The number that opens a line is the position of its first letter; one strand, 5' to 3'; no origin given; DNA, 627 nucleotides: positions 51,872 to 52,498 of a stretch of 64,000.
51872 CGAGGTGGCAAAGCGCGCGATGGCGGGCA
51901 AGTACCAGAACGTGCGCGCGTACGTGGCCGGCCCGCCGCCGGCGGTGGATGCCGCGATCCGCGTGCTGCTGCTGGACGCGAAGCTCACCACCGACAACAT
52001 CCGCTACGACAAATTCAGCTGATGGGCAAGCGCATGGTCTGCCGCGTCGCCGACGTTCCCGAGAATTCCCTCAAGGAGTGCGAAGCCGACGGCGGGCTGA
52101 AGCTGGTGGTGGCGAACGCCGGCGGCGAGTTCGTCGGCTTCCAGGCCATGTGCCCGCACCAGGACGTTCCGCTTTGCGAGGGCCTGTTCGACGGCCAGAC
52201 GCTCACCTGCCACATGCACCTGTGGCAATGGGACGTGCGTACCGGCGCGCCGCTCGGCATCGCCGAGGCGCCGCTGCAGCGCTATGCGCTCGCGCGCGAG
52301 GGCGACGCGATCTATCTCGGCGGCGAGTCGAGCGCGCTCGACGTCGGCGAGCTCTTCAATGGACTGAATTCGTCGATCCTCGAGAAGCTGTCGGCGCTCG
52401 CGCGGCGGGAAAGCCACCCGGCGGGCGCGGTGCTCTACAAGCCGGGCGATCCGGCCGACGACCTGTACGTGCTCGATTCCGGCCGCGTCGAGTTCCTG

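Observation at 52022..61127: Three paralogous, atypical cNMP-binding-like domains in one catabolic locus (Rieske-ferredoxin fusion, ABC-permease fusion, free-standing)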

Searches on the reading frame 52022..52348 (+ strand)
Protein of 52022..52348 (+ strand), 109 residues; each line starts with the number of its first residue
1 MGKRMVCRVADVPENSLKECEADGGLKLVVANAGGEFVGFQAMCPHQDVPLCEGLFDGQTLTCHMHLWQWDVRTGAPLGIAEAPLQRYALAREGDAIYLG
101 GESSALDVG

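Call 81: search_solved_structures(query=window:52022-52348:+, max_evalue=0.00001)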
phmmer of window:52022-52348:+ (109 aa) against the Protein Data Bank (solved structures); distinct sequences matched with E-value up to 0.00001: 11.
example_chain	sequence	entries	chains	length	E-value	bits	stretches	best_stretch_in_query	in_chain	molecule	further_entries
1vm9_A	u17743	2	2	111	3.4e-15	59.3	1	5-100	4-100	Toluene-4-monooxygenase system protein C | Toluene-4-monooxygenase system ferredoxin subunit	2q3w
1sjg_A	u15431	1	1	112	1.8e-14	57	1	4-100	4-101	Toluene-4-monooxygenase system protein C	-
4p1c_H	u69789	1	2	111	3e-14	56.3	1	11-100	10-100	Toluene-4-monooxygenase system ferredoxin subunit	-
4p1b_H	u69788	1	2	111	3.8e-14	55.9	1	15-100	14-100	Toluene-4-monooxygenase system ferredoxin subunit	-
4emj_B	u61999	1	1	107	1.6e-10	44.3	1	6-101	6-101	Toluene 1,2-dioxygenase system ferredoxin subunit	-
3dqy_A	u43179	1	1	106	1.7e-10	44.2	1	6-101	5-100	Toluene 1,2-dioxygenase system ferredoxin subunit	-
2e4p_A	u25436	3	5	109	2.9e-08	37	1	6-99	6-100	Biphenyl dioxygenase ferredoxin subunit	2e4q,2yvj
1vck_A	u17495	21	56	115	6.6e-08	35.8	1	6-103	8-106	ferredoxin component of carbazole | Ferredoxin CarAc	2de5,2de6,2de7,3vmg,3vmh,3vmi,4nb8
1fqt_A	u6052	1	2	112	7.4e-08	35.7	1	5-76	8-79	RIESKE-TYPE FERREDOXIN OF BIPHENYL DIOXYGENASE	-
3gce_A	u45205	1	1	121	3.8e-06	30.2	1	22-99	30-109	Ferredoxin component of carbazole 1,9a-dioxygenase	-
2i7f_A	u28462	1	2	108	6.9e-06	29.3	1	3-93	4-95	Ferredoxin component of dioxygenase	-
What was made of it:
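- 52022..52753 (+): Rieske ferredoxin (residues 1-109, CPH-X16-CHMH) fused through a ~10-residue linker to a Trp-variant cNMP-binding-like (CNB) domain (nt 52349-52753; cassette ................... at nt 52547). The Rieske half is closest to T4moC, 1vm9, E 3e-15 (call 81).
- On Rieske-type ferredoxin (T4moC-like): PDB match to T4moC (call 81).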
